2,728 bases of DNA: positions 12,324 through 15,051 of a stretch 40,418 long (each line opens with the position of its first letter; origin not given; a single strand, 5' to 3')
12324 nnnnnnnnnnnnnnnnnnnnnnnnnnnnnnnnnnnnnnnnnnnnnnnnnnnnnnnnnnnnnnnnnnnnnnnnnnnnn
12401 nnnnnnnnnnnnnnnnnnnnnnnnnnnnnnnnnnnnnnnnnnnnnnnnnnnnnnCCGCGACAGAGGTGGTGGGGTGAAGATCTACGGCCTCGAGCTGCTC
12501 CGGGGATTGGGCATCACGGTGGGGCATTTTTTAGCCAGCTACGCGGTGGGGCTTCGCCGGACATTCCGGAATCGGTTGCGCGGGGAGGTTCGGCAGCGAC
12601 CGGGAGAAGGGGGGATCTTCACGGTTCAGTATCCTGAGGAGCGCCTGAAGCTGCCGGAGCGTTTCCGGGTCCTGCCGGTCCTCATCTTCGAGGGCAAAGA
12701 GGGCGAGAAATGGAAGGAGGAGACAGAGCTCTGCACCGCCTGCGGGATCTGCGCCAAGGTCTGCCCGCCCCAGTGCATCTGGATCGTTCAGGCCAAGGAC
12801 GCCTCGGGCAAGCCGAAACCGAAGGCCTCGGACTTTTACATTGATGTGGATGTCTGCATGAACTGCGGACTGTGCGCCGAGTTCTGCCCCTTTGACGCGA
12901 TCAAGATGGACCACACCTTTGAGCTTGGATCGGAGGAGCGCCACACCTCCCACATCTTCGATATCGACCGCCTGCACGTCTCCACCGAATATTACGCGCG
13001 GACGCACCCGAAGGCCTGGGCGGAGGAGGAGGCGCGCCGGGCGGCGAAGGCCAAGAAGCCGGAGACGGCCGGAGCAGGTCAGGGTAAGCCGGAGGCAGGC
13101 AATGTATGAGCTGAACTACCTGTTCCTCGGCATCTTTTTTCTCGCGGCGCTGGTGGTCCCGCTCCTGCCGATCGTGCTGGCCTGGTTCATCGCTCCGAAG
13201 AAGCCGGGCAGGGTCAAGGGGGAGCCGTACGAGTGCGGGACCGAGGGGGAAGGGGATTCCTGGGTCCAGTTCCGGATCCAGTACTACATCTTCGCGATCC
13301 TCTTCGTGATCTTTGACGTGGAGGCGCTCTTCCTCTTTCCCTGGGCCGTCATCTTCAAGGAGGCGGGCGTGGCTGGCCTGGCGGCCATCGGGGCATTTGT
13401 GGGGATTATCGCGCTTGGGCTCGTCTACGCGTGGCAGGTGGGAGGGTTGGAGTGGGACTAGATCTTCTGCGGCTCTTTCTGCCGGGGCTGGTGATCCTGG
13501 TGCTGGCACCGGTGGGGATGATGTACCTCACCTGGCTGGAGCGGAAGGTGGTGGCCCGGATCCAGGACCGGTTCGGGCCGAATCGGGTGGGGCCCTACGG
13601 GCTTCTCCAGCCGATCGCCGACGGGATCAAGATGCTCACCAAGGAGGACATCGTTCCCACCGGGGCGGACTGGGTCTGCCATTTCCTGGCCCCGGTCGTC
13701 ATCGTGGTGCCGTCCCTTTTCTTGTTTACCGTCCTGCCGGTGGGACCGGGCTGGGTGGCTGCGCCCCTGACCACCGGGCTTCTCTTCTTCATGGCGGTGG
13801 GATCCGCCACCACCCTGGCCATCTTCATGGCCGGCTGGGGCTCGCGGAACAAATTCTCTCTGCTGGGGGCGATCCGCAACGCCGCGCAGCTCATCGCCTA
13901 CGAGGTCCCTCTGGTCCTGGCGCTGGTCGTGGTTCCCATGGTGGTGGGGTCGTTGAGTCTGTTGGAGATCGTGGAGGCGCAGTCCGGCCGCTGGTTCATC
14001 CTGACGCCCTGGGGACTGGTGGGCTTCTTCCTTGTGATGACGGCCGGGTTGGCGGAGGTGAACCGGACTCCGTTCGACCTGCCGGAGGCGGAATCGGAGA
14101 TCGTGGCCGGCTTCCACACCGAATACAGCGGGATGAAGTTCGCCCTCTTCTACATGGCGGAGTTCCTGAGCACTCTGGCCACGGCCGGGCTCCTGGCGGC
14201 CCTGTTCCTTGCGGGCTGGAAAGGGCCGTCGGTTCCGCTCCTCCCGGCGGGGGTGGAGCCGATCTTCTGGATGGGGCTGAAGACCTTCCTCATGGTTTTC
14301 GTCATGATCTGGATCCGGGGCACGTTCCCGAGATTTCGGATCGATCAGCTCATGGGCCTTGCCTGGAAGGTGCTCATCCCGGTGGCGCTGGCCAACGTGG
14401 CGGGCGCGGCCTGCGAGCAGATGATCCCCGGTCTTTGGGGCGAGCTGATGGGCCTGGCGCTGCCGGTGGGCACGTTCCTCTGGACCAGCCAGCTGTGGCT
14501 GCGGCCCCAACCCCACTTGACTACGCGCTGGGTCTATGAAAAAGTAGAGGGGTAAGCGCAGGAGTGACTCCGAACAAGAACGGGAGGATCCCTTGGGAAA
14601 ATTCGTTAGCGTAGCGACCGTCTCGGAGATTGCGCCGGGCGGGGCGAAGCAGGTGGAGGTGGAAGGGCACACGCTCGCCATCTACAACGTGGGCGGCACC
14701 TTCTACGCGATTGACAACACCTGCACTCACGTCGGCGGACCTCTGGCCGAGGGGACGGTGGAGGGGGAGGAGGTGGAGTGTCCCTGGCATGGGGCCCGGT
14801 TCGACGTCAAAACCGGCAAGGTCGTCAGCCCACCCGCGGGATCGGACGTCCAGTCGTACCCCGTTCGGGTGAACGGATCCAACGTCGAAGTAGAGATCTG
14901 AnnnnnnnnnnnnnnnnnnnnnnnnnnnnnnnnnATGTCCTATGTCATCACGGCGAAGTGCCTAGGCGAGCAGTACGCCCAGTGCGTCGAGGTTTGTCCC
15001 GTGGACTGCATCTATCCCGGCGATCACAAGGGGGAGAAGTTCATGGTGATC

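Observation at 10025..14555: Complex I reduced to a six-subunit core (NuoBCD fusion, NuoI, NuoA, NuoH), with no N-module or antiporter-like subunits nearby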

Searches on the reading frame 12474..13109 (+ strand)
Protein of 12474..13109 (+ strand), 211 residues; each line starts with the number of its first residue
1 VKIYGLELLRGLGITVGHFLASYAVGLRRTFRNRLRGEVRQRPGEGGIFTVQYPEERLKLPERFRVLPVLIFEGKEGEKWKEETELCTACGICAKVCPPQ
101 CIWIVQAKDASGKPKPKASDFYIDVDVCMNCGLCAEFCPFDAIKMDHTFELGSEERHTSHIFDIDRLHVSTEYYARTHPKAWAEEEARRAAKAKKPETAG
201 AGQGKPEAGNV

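Call 3: search_protein_families(library=pfam, proteins=[window:12474-13109:+])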
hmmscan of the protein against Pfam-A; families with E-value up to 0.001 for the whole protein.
window:12474-13109:+ (211 aa): 12 families
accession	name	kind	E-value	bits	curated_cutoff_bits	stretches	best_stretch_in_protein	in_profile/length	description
PF00037.32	Fer4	-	4.8e-13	48.8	21.1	2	122-144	2-24/24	4Fe-4S binding domain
PF14697.11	Fer4_21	-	2.1e-10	41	35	2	75-102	29-57/59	4Fe-4S dicluster domain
PF12838.12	Fer4_7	-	6.5e-10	39.8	27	1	87-142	2-52/52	4Fe-4S dicluster domain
PF12797.12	Fer4_2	-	6.7e-09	35.6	24.5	1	121-140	3-22/22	4Fe-4S binding domain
PF13237.11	Fer4_10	-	4.4e-08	33.4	25.5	1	80-139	2-53/53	4Fe-4S dicluster domain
PF13484.11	Fer4_16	-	1.3e-07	32.7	30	1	128-155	2-28/66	4Fe-4S double cluster binding domain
PF13534.11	Fer4_17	-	1.5e-07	32.3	22.2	1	73-98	32-57/61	4Fe-4S dicluster domain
PF25160.1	LdpA_Fe-S-bd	-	6.1e-07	29.6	27.6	0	125-146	25-46/49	LdpA Fe-S cluster-binding domain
PF12837.12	Fer4_6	-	3.1e-06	27.3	25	0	84-102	6-24/24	4Fe-4S binding domain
PF13187.11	Fer4_9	-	2e-05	25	27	1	87-143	2-52/52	4Fe-4S dicluster domain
PF13183.11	Fer4_8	-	2.1e-05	25.4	27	0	84-140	2-66/68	4Fe-4S dicluster domain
PF12800.12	Fer4_4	-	2.2e-05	24.9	24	0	126-140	2-16/17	4Fe-4S binding domain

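Call 55: search_protein_families(library=ncbifam, proteins=[window:12474-13109:+], max_evalue=0.00001)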
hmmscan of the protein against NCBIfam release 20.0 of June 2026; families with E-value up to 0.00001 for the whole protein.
window:12474-13109:+ (211 aa): 38 families (the best 25 are shown)
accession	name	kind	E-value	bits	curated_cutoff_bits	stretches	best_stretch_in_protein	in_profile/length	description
TIGR01971.1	NuoI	subfamily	9e-26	89.8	113.05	1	49-158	14-113/121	NADH-quinone oxidoreductase, chain I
NF004537.0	PRK05888.1-3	equivalog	4.7e-21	75.2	163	1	49-196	39-184/204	NADH-quinone oxidoreductase subunit NuoI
NF004536.0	PRK05888.1-1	equivalog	3.1e-20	72.3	212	1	50-170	30-140/180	NADH-quinone oxidoreductase subunit NuoI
NF004538.0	PRK05888.1-4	equivalog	2.9e-19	69.3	135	1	49-174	32-147/162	NADH-quinone oxidoreductase subunit NuoI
NF004542.0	PRK05888.2-3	equivalog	7.9e-19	67.9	248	1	48-158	52-154/203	NADH-quinone oxidoreductase subunit NuoI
NF004539.0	PRK05888.1-5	equivalog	3.8e-17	62.4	225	1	50-174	33-147/162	NADH-quinone oxidoreductase subunit NuoI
NF004544.0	PRK05888.2-6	equivalog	4.5e-17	62.3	457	1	49-157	50-150/220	NADH-quinone oxidoreductase subunit NuoI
NF004540.0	PRK05888.2-1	equivalog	2.3e-16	59.7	215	1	50-157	21-117/139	NADH-quinone oxidoreductase subunit NuoI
NF040612.1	F420_dehyd_FpoI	exception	7.9e-14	51.6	180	1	50-152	19-108/135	F420H2 dehydrogenase subunit FpoI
NF042909.1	FMH_DH_FwdF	exception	6.4e-13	48.5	375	1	75-146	5-75/336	tungsten-dependent formylmethanofuran dehydrogenase subunit FwdF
TIGR00403.1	ndhI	equivalog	8.1e-13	48.4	302.35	1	50-159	39-135/183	NAD(P)H-quinone oxidoreductase subunit I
NF006221.0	PRK08348.1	subfamily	5.4e-12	45.6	124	1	80-165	39-114/136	NADH-plastoquinone oxidoreductase subunit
TIGR02179.1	PorD_KorD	subfamily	6.8e-11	42.1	60.05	0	120-146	49-75/78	2-oxoacid:acceptor oxidoreductase, delta subunit, pyruvate/2-ketoisovalerate family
NF004545.0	PRK05888.3-1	equivalog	8.8e-11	41.7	229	1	49-152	42-132/154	NADH-quinone oxidoreductase subunit NuoI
NF009053.0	PRK12387.1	subfamily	1.4e-10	41.3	204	1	47-175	12-125/180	formate hydrogenlyase complex iron-sulfur subunit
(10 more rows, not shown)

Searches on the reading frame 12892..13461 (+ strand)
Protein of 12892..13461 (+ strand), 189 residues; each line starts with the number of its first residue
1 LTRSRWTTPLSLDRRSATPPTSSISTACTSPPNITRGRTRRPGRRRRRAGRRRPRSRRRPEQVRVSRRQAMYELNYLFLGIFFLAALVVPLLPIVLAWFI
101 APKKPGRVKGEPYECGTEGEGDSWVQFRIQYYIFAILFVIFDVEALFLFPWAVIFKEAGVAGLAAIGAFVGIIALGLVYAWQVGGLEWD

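Call 3: search_protein_families(library=pfam, proteins=[window:12892-13461:+])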
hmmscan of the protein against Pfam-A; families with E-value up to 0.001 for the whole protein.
window:12892-13461:+ (189 aa): 1 family
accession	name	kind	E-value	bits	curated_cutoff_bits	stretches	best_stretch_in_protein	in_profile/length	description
PF00507.24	Oxidored_q4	-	4e-34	117.2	23.3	1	92-188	3-99/99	NADH-ubiquinone/plastoquinone oxidoreductase, chain 3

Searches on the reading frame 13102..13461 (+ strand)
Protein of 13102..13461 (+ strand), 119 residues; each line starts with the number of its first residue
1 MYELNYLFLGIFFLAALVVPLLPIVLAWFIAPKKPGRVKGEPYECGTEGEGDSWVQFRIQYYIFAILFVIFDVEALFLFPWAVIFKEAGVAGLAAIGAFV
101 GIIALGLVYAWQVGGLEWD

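Call 53: search_solved_structures(query=window:13102-13461:+, show_alignments=3, max_evalue=0.00001)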
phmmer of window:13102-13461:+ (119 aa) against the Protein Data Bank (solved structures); distinct sequences matched with E-value up to 0.00001: 28.
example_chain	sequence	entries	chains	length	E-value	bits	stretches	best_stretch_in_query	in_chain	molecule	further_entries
7wff_C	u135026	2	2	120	1.2e-27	99.9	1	8-118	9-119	NAD(P)H-quinone oxidoreductase subunit 3, chloroplastic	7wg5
7eu3_C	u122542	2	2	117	6.5e-27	97.5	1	9-118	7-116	NAD(P)H-quinone oxidoreductase subunit 3, chloroplastic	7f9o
9grx_C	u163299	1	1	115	1.7e-26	96.2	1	9-118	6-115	NAD(P)H-quinone oxidoreductase subunit 3, chloroplastic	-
6hum_C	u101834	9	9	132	3.4e-25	92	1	7-118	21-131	NAD(P)H-quinone oxidoreductase subunit 3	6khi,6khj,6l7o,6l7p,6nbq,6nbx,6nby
8qby_A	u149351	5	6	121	4.9e-19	72.1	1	6-118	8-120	NADH-quinone oxidoreductase subunit A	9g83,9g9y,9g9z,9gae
3rko_A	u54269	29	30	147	1.1e-18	70.9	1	9-118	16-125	NADH-QUINONE OXIDOREDUCTASE SUBUNIT A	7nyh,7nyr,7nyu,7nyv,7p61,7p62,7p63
8e73_3M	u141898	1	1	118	2.1e-18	70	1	10-119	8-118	Nad3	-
9tam_A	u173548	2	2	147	4.9e-18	68.8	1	9-118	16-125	NADH-quinone oxidoreductase subunit A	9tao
7a23_J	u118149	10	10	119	9.8e-18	67.8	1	10-119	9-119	Nad3m | NADH-ubiquinone oxidoreductase chain 3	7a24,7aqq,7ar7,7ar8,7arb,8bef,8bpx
6x89_3M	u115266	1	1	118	1.5e-17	67.2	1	11-119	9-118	NU3M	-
8e9g_A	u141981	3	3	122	1.6e-16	63.9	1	14-119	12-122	NADH-quinone oxidoreductase subunit A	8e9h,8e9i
4he8_A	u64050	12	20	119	1.8e-16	63.8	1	11-118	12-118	NADH-quinone oxidoreductase subunit 7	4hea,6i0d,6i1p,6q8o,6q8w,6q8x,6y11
9f5x_S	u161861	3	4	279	1.2e-13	54.7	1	16-118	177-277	NADH-ubiquinone oxidoreductase chain 3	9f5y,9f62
8b9z_A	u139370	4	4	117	1.2e-13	54.6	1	10-118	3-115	NADH-ubiquinone oxidoreductase chain 3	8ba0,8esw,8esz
6g2j_A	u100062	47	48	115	2.9e-13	53.4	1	13-118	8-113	NADH-ubiquinone oxidoreductase chain 3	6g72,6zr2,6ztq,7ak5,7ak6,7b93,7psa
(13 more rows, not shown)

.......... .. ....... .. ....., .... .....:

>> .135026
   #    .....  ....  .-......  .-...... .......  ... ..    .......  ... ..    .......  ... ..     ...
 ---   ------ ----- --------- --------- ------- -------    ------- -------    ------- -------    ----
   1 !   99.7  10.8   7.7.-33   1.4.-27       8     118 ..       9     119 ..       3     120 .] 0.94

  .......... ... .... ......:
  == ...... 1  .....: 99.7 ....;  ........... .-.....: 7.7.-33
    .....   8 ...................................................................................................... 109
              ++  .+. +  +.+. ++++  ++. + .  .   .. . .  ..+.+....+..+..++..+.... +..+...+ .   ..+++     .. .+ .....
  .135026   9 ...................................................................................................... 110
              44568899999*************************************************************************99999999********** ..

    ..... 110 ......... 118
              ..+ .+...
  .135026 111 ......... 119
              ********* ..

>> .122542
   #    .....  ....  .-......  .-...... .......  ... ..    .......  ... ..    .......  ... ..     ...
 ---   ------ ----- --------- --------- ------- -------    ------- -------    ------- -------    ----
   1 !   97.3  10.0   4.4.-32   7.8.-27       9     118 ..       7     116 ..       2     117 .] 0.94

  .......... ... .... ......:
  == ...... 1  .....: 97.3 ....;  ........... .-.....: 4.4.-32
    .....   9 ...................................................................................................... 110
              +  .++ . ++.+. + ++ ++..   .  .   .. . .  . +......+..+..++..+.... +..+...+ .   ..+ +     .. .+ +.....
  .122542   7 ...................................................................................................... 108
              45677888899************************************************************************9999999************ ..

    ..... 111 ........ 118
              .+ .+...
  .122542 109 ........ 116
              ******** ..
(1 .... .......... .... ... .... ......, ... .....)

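Call 55: search_protein_families(library=ncbifam, proteins=[window:13102-13461:+], max_evalue=0.00001)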
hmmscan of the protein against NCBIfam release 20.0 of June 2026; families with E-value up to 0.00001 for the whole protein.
window:13102-13461:+ (119 aa): 4 families
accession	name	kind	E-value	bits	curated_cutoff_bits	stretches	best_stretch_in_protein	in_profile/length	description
NF005839.0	PRK07756.1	equivalog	5.6e-32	110.6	163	1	2-118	5-121/122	NADH-quinone oxidoreductase subunit A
NF005922.0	PRK07928.1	equivalog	5.2e-25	88.2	155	1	12-119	11-119/119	NADH-quinone oxidoreductase subunit A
NF006303.0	PRK08489.1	equivalog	8.3e-24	84.6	145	1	5-119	7-126/129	NAD(P)H-quinone oxidoreductase subunit 3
NF005022.0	PRK06432.1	equivalog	4.5e-12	46.2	164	1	41-118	72-149/151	NADH dehydrogenase subunit A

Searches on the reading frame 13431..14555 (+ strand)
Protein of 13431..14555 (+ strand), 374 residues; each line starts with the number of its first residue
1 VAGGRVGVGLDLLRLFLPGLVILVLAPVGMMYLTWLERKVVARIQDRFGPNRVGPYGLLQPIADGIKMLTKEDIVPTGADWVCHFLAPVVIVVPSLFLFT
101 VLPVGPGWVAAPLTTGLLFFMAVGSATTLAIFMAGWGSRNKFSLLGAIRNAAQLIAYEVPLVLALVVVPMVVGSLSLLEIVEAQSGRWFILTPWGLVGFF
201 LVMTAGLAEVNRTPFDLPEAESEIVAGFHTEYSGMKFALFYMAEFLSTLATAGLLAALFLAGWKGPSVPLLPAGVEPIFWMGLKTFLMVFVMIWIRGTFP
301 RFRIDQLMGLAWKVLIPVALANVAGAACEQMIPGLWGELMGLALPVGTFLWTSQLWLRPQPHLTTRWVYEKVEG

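Call 3: search_protein_families(library=pfam, proteins=[window:13431-14555:+])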
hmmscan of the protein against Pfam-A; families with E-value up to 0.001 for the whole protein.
window:13431-14555:+ (374 aa): 1 family
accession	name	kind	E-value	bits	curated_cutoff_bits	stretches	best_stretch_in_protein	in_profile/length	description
PF00146.26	NADHdh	-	1.5e-113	379.5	27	1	20-324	4-295/298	NADH dehydrogenase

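Call 52: search_solved_structures(query=window:13452-14555:+, show_alignments=2, max_evalue=1e-20)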
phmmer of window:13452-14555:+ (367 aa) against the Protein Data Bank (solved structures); distinct sequences matched with E-value up to 1e-20: 33.
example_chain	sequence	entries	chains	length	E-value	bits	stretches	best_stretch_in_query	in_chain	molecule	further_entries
7a23_H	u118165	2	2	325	1.7e-72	247.9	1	16-318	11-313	Nad1m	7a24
8e73_1M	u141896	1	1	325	1.4e-71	245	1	16-318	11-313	Nad1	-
6hum_A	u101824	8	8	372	3.4e-71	243.7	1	5-318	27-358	NAD(P)H-quinone oxidoreductase subunit 1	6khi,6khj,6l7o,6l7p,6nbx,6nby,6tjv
6nbq_A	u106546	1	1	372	4e-71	243.5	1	5-318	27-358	NdhA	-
7aqq_H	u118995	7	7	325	7.1e-71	242.6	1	16-318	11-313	NADH-ubiquinone oxidoreductase chain 1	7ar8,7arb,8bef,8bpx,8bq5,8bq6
7ar7_H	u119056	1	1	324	8.1e-71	242.4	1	17-318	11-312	NADH-ubiquinone oxidoreductase chain 1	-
7nyh_H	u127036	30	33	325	9.7e-71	242.2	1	4-319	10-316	NADH-quinone oxidoreductase subunit H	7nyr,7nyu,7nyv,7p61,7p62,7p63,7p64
6x89_1M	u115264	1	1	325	1.4e-70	241.7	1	16-318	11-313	NU1M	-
7eu3_A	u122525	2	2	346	2.1e-69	237.8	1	9-317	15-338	NAD(P)H-quinone oxidoreductase subunit 1, chloroplastic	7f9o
9grx_A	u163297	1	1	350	1.5e-68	235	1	8-322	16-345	NAD(P)H-quinone oxidoreductase subunit 1, chloroplastic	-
7wff_A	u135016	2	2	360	7.1e-68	232.8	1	5-317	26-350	NAD(P)H-quinone oxidoreductase subunit 1, chloroplastic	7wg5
8e9g_H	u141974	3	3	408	8.5e-68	232.5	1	15-322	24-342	NADH-quinone oxidoreductase subunit H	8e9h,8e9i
4he8_H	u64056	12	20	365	3e-67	230.7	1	10-314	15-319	NADH-quinone oxidoreductase subunit 8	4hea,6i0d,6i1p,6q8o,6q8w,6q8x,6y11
7zm7_1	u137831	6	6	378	6.2e-67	229.7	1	13-258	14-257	NADH-ubiquinone oxidoreductase chain 1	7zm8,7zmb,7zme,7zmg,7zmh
8qby_H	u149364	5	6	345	2.1e-65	224.6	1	6-330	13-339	NADH-quinone oxidoreductase subunit H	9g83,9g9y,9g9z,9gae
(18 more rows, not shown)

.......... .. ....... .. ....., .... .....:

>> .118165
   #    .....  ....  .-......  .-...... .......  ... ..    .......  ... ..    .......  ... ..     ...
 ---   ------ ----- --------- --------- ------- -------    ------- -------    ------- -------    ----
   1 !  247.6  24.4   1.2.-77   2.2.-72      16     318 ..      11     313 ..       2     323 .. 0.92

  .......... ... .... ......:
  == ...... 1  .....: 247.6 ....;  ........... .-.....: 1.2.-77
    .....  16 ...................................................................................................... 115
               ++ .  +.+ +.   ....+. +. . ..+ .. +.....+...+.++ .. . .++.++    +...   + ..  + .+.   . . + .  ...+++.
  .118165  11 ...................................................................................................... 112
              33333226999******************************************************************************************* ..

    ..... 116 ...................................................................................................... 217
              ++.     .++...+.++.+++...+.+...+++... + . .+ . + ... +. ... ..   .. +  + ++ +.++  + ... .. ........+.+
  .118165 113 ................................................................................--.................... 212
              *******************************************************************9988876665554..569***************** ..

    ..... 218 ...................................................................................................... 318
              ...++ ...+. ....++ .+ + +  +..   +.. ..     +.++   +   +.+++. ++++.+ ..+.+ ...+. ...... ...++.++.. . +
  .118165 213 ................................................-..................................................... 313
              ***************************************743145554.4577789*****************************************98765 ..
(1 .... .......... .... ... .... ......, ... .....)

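Call 55: search_protein_families(library=ncbifam, proteins=[window:13452-14555:+], max_evalue=0.00001)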
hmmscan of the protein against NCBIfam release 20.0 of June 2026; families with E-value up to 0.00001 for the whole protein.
window:13452-14555:+ (367 aa): 7 families
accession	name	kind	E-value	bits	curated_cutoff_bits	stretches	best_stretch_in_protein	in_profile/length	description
NF004741.0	PRK06076.1-2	equivalog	1.1e-97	327.3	305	1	13-324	27-334/337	NADH-quinone oxidoreductase subunit NuoH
NF004743.0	PRK06076.1-4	equivalog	2.1e-92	310.3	494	1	13-321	21-340/433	NADH-quinone oxidoreductase subunit NuoH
NF004740.0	PRK06076.1-1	equivalog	7.1e-91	305.1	399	1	12-317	18-314/325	NADH-quinone oxidoreductase subunit NuoH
NF004745.0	PRK06076.1-6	equivalog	5.3e-89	298.8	450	1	12-318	19-328/341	NADH-quinone oxidoreductase subunit NuoH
NF004744.0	PRK06076.1-5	equivalog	1.5e-86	290.8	542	1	6-319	28-359/372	NADH-quinone oxidoreductase subunit NuoH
NF040610.1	F420_dehyd_FpoH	exception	1.3e-85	287.8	475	1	12-320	16-333/339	F420H2 dehydrogenase subunit FpoH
NF004742.0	PRK06076.1-3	equivalog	4.6e-82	276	531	1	13-320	29-345/356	NADH-quinone oxidoreductase subunit NuoH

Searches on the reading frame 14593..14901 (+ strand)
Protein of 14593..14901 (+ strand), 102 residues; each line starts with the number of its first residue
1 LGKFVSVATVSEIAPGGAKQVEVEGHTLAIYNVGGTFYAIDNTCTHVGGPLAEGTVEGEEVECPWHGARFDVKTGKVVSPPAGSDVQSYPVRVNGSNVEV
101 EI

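Call 3: search_protein_families(library=pfam, proteins=[window:14593-14901:+])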
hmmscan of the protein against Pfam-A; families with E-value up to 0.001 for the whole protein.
window:14593-14901:+ (102 aa): 3 families
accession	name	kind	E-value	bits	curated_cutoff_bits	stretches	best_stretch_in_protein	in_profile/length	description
PF00355.32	Rieske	-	4.8e-23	81.3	20.3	1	5-90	3-88/88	Rieske [2Fe-2S] domain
PF13806.12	Rieske_2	-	1e-14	54.7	27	1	4-101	2-104/104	Rieske-like [2Fe-2S] domain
PF22543.2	Rieske_4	-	6.8e-07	30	28.4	1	22-76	18-76/119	Soluble Rieske-type ferredoxin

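Call 55: search_protein_families(library=ncbifam, proteins=[window:14593-14901:+], max_evalue=0.00001)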
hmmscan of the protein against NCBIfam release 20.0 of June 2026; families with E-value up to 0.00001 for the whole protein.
window:14593-14901:+ (102 aa): 9 families
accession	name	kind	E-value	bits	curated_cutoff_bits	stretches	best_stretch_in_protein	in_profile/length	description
NF007422.0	PRK09965.1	equivalog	3.4e-26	91.4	113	1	5-101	4-99/106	bifunctional 3-phenylpropionate/cinnamic acid dioxygenase ferredoxin subunit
NF042948.2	3PPDioc_HcaC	equivalog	1.7e-23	82.9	150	1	5-102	4-102/105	3-phenylpropionate/cinnamic acid dioxygenase ferredoxin subunit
NF041683.1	ant_diox_AndAb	equivalog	1.8e-21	76.2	150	1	5-102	3-100/100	anthranilate 1,2-dioxygenase ferredoxin subunit AndAb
TIGR02377.1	MocE_fam_FeS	subfamily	3.2e-18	65.6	136.15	1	4-102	2-101/101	MocE family 2Fe-2S type ferredoxin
TIGR02378.1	nirD_assim_sml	equivalog_domain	3.7e-17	62.4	74.65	1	5-101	3-104/105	nitrite reductase small subunit NirD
NF041174.1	SDX_Thmprot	equivalog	5.1e-12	45.9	170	1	18-82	16-81/109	sulredoxin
NF052579.1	BetMthstMoxSdmAMthl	equivalog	4e-07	29.3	600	1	9-72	23-87/351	4beta-methylsterol monooxygenase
NF045928.1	Cytb6fFeSPetC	equivalog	2.6e-06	26.9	250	1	38-96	102-158/179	cytochrome b6-f complex iron-sulfur subunit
NF010001.0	PRK13474.1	subfamily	4.3e-06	26.2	154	1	38-100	101-161/178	cytochrome b6-f complex iron-sulfur subunit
